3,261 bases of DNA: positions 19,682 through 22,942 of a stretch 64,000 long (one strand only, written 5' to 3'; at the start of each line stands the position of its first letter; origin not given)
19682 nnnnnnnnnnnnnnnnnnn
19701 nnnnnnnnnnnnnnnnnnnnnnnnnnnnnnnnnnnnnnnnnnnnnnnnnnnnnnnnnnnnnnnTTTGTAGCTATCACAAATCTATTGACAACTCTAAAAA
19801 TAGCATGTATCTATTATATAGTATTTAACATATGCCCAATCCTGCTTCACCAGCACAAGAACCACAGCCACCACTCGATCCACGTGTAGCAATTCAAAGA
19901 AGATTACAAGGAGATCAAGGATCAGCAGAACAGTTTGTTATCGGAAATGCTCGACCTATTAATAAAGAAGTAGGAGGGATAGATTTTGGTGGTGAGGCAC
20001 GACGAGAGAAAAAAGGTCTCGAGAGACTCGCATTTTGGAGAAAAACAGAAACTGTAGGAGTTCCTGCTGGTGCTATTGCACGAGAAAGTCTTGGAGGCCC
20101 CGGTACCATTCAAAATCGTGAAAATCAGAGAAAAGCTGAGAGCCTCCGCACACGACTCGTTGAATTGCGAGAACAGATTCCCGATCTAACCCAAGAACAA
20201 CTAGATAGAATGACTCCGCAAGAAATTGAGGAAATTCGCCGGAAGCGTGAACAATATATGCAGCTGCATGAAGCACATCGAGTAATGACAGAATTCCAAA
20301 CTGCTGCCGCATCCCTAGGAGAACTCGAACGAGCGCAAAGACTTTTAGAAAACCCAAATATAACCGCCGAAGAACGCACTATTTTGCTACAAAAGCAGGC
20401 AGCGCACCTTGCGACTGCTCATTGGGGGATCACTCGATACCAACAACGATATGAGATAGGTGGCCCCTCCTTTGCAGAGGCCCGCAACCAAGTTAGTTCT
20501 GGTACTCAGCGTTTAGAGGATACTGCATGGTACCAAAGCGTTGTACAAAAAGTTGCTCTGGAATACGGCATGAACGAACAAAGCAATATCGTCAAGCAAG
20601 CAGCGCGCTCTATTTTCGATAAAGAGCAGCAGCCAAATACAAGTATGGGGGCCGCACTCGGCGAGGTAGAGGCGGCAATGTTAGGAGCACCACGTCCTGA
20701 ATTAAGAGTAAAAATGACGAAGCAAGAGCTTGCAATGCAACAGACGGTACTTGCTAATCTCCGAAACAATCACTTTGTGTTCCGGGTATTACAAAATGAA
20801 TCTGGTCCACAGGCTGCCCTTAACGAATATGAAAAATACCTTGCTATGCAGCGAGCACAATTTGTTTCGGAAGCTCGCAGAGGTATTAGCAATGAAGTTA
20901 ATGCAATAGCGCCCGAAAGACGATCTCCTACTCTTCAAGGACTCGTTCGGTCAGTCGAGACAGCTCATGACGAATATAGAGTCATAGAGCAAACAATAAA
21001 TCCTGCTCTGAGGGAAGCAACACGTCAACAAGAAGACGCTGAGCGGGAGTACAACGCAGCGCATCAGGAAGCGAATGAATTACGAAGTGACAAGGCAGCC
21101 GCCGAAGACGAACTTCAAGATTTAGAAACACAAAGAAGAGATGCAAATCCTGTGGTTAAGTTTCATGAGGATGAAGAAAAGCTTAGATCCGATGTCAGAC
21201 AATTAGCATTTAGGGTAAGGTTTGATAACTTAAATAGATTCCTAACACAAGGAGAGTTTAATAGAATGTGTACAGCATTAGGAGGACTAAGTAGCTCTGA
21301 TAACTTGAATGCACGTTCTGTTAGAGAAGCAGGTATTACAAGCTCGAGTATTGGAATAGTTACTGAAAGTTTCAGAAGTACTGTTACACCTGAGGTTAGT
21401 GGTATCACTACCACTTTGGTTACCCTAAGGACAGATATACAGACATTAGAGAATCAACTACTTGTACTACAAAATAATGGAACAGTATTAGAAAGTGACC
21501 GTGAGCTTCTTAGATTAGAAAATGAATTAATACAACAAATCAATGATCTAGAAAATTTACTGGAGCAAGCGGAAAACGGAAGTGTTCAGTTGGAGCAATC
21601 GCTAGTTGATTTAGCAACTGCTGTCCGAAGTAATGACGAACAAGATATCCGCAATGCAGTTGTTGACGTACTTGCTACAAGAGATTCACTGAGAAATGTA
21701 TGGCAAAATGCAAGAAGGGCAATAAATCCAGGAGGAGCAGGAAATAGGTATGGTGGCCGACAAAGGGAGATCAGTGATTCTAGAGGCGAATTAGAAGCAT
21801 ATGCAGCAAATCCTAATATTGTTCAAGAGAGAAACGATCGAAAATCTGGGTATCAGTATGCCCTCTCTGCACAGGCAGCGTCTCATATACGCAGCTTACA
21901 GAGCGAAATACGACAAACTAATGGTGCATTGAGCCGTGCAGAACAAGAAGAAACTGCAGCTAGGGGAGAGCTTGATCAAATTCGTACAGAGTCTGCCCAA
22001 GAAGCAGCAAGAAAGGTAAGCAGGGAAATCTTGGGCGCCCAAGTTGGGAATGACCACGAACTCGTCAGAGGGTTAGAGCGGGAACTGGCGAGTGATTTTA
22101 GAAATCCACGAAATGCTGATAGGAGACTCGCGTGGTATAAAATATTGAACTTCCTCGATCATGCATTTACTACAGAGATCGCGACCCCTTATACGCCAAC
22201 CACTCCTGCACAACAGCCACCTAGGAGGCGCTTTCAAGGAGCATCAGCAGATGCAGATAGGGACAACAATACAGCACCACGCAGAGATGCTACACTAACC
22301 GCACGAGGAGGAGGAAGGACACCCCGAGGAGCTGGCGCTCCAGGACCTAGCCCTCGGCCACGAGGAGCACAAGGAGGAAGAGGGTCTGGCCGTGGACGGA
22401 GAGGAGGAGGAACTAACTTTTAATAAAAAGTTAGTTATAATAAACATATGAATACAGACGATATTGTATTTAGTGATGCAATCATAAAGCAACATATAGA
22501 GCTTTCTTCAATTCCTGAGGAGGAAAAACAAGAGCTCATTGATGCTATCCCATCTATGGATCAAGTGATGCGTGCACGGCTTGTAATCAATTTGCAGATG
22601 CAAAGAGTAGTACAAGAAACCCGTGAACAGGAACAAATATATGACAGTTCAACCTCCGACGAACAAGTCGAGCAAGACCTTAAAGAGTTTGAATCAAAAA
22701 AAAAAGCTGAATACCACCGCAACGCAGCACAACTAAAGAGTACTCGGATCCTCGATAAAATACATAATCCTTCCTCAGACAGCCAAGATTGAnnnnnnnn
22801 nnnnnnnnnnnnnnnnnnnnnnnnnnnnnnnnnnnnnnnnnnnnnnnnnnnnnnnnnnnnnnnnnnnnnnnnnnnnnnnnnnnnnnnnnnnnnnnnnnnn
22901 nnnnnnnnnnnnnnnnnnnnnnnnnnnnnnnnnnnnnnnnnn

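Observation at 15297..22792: Cluster of giant low-complexity proteins, each paired with a small acidic helical protein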

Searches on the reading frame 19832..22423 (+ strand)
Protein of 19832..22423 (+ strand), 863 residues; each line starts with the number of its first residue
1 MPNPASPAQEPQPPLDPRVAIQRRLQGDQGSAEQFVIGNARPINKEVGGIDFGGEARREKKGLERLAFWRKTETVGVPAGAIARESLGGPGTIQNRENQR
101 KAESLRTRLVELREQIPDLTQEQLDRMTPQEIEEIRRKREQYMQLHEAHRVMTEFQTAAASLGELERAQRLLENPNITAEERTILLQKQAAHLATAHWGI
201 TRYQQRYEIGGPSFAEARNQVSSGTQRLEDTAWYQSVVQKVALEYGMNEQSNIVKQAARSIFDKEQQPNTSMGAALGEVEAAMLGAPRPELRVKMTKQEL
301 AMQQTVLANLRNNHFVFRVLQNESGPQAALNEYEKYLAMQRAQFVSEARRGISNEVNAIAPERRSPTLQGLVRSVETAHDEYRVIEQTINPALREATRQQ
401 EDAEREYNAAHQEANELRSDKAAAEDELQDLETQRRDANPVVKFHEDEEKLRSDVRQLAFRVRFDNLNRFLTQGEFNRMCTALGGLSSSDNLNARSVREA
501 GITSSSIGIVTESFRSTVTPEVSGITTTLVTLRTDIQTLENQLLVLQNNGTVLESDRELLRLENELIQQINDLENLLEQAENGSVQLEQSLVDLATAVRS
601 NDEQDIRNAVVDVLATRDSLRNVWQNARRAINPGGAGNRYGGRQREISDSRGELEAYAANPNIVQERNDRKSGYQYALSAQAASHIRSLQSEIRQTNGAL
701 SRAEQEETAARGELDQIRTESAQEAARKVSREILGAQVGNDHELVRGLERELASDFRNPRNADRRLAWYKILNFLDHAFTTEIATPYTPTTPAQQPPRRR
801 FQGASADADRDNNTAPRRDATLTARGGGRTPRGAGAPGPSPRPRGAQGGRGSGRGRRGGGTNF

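Call 3: search_protein_families(library=pfam, proteins=[window:19832-22423:+], max_evalue=1)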
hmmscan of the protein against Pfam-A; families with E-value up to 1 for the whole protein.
window:19832-22423:+ (863 aa): 3 families
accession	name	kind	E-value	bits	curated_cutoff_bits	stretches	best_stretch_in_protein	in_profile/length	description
PF05010.19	TACC_C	-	0.012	15.8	29.9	1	386-463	49-127/201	Transforming acidic coiled-coil-containing protein (TACC), C-terminal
PF15341.11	SLX9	-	0.015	16.2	27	1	58-181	7-116/127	Ribosome biogenesis protein SLX9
PF12700.13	HlyD_2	-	0.78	8.8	25.1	0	93-174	114-196/416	HlyD family secretion protein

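Call 4: search_protein_families(library=ncbifam, proteins=[window:19832-22423:+], max_evalue=1)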
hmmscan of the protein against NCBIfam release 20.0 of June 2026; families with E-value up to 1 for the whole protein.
window:19832-22423:+ (863 aa): 2 families
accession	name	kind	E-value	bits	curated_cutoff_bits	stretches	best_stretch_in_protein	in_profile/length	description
NF045967.1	MAG2950_fam_LP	exception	0.04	13.1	300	1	541-628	142-233/356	MAG2950 family lipoprotein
NF045487.1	ASRP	equivalog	0.48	8.9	300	0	93-207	310-424/593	archaea-specific SMC-related protein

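Call 9: find_homologous_proteins(query=window:19832-22423:+)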
Query window:19832-22423:+ (863 aa): 3 proteins with E <= 0.001 among 8000 candidates.
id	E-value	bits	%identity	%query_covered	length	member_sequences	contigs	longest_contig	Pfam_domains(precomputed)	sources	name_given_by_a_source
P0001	0.0e+0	1868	100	100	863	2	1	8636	-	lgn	-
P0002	2.2e-244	832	51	95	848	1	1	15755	-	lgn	-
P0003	8.2e-239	813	49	97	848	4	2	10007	-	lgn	-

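Call 11: find_encoding_contigs(protein=P0002, flank=10000, max_places=4)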
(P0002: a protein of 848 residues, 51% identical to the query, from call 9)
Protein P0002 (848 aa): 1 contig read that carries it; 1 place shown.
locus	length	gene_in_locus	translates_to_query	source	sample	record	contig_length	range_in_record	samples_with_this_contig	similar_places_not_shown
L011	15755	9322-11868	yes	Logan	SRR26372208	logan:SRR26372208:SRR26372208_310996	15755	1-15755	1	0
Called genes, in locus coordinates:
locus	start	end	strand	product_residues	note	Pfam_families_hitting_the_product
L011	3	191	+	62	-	?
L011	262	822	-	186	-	-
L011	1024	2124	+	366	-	-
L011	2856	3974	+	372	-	-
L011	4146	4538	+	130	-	-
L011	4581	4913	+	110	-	-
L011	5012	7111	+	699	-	-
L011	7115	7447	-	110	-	-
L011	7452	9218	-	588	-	-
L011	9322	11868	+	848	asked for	-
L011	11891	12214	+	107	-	-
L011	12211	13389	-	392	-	PF01702:TGT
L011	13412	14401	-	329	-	PF01933:CofD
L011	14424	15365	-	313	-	PF17125:Methyltr_RsmF_N, PF22458:RsmF-B_ferredox (weak), PF01135:PCMT (weak), PF01189:Methyltr_RsmB-F, PF01728:FtsJ (faint), PF03602:Cons_hypoth95 (weak), PF13847:Methyltransf_31 (weak)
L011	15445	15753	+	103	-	?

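Call 12: find_encoding_contigs(protein=P0003, flank=10000, max_places=4)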
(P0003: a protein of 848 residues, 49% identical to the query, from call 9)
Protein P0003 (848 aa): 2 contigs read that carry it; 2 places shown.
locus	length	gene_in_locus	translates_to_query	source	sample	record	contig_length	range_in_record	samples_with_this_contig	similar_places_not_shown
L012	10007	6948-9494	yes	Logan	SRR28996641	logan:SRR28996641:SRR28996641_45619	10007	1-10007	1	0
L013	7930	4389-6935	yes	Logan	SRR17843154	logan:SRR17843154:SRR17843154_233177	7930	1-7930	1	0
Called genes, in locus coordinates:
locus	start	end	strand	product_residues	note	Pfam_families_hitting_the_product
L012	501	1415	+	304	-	-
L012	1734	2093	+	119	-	-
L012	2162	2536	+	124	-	-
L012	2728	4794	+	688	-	-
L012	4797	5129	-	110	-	-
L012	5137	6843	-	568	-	-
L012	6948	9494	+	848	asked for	-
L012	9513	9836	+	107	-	-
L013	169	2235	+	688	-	-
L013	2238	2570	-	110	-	-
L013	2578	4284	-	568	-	-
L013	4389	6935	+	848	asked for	-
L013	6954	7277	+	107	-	-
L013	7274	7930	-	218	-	?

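Call 43: search_protein_families(library=padloc, proteins=[window:19832-22423:+], max_evalue=1)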
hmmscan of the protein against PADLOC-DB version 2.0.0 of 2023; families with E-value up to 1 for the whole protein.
window:19832-22423:+ (863 aa): 1 family
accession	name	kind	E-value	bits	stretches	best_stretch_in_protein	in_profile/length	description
PDLC03859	LmuB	-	0.00022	18.5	2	385-722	249-483/611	-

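Call 85: search_solved_structures(query=A8, max_evalue=1)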
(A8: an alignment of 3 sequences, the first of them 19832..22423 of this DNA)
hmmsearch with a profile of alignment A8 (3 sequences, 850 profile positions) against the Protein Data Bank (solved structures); distinct sequences matched with E-value up to 1: 8.
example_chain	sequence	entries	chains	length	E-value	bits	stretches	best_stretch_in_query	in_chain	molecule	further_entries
9tlm_A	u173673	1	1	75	0.065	14.4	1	527-570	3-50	Sc-apCC-2-MCL-1-1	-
9tlt_A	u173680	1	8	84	0.084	14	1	527-600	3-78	Sc-apCC-2-KLHL20-4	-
6iwb_A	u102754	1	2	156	0.13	13.4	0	511-553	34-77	Apolipoprotein E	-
2ocy_A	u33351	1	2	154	0.14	13.3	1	379-479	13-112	Rab guanine nucleotide exchange factor SEC2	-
2e7s_A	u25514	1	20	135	0.26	12.4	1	384-479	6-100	Rab guanine nucleotide exchange factor SEC2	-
8udg_A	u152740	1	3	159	0.88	10.7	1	513-572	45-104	Hemagglutinin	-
2do9_A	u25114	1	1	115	0.91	10.6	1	673-760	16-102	NACHT-, LRR- and PYD-containing protein 10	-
5idj_A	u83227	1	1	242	1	10.5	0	478-551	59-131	Histidine kinase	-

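Call 86: search_protein_families(library=phrogs, proteins=[window:19832-22423:+], max_evalue=0.01)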
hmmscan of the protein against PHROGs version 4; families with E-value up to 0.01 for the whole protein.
window:19832-22423:+ (863 aa): 0 families

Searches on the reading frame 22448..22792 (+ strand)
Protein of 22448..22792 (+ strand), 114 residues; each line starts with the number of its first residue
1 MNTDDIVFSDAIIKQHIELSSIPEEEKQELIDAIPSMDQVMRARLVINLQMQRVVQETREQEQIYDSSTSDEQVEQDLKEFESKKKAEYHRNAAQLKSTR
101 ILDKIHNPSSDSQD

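Call 3: search_protein_families(library=pfam, proteins=[window:22448-22792:+], max_evalue=1)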
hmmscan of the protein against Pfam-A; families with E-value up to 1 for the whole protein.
window:22448-22792:+ (114 aa): 1 family
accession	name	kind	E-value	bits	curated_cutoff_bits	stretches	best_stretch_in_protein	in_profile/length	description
PF13688.12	Reprolysin_5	-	0.027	15.1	27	1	27-90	26-92/196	Metallo-peptidase family M12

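Call 4: search_protein_families(library=ncbifam, proteins=[window:22448-22792:+], max_evalue=1)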
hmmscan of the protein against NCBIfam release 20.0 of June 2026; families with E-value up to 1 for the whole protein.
window:22448-22792:+ (114 aa): 1 family
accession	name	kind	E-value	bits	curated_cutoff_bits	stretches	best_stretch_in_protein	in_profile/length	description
NF010405.0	PRK13831.1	subfamily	0.085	11.8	386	1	8-103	69-166/433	IncP-type conjugal transfer protein TrbI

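Call 10: find_encoding_contigs(protein=window:22448-22792:+, flank=10000, max_places=10)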
Protein window:22448-22792:+ (114 aa): 17 contigs read that carry it; 10 places shown.
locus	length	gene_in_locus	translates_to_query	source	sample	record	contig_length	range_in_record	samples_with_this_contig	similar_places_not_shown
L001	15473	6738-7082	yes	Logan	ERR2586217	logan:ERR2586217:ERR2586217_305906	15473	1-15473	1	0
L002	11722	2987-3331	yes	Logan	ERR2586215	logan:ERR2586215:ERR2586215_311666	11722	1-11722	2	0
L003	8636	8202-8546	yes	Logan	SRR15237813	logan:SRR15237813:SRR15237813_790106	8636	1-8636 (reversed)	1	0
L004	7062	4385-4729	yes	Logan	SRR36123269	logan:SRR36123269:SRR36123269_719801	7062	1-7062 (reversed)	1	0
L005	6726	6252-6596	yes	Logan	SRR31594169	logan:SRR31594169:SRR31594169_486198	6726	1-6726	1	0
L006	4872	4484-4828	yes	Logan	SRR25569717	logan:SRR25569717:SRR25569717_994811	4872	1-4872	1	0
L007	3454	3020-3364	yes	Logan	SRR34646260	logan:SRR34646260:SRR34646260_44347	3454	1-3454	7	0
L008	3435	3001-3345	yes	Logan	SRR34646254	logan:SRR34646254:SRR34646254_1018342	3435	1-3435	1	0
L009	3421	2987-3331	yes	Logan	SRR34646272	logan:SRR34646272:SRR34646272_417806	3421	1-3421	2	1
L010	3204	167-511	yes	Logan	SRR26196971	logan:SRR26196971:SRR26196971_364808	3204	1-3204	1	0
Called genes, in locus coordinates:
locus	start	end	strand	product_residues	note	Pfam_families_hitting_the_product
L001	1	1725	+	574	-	?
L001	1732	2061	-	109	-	-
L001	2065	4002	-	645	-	-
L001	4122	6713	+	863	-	-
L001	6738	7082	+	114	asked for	-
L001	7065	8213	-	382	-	PF01702:TGT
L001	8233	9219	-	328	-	PF01933:CofD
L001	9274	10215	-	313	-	PF17125:Methyltr_RsmF_N (weak), PF01189:Methyltr_RsmB-F, PF01728:FtsJ (faint), PF03602:Cons_hypoth95 (weak), PF13847:Methyltransf_31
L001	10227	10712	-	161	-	-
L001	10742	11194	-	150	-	-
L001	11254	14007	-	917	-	PF07517:SecA_DEAD, PF01043:SecA_PP_bind, PF21090:P-loop_SecA, PF07516:SecA_SW, PF02810:SEC-C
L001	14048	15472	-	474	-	?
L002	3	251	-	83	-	?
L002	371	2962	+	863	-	-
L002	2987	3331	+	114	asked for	-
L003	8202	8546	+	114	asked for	-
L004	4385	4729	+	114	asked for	-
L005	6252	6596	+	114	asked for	-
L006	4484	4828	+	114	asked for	-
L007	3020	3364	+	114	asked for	-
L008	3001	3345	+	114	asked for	-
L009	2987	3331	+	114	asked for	-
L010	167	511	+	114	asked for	-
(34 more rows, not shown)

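Call 43: search_protein_families(library=padloc, proteins=[window:22448-22792:+], max_evalue=1)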
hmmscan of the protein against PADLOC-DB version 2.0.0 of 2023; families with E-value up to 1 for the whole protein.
window:22448-22792:+ (114 aa): 0 families

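Call 83: search_solved_structures(query=A3, max_evalue=10)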
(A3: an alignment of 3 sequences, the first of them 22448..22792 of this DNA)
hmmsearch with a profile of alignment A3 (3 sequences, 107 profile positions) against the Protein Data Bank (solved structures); distinct sequences matched with E-value up to 10: 2.
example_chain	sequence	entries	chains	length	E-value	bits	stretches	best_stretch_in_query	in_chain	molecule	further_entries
1nh2_B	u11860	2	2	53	0.64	13.4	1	45-88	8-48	Transcription initiation factor IIA large chain | PROTEIN (TRANSCRIPTION FACTOR IIA - TOA1N SUBUNIT)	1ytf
9i05_Ac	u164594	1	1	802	0.91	12.9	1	15-85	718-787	Large ribosomal subunit protein uL4m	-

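Call 86: search_protein_families(library=phrogs, proteins=[window:22448-22792:+], max_evalue=0.01)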
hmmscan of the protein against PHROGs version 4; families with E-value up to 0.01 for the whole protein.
window:22448-22792:+ (114 aa): 0 families
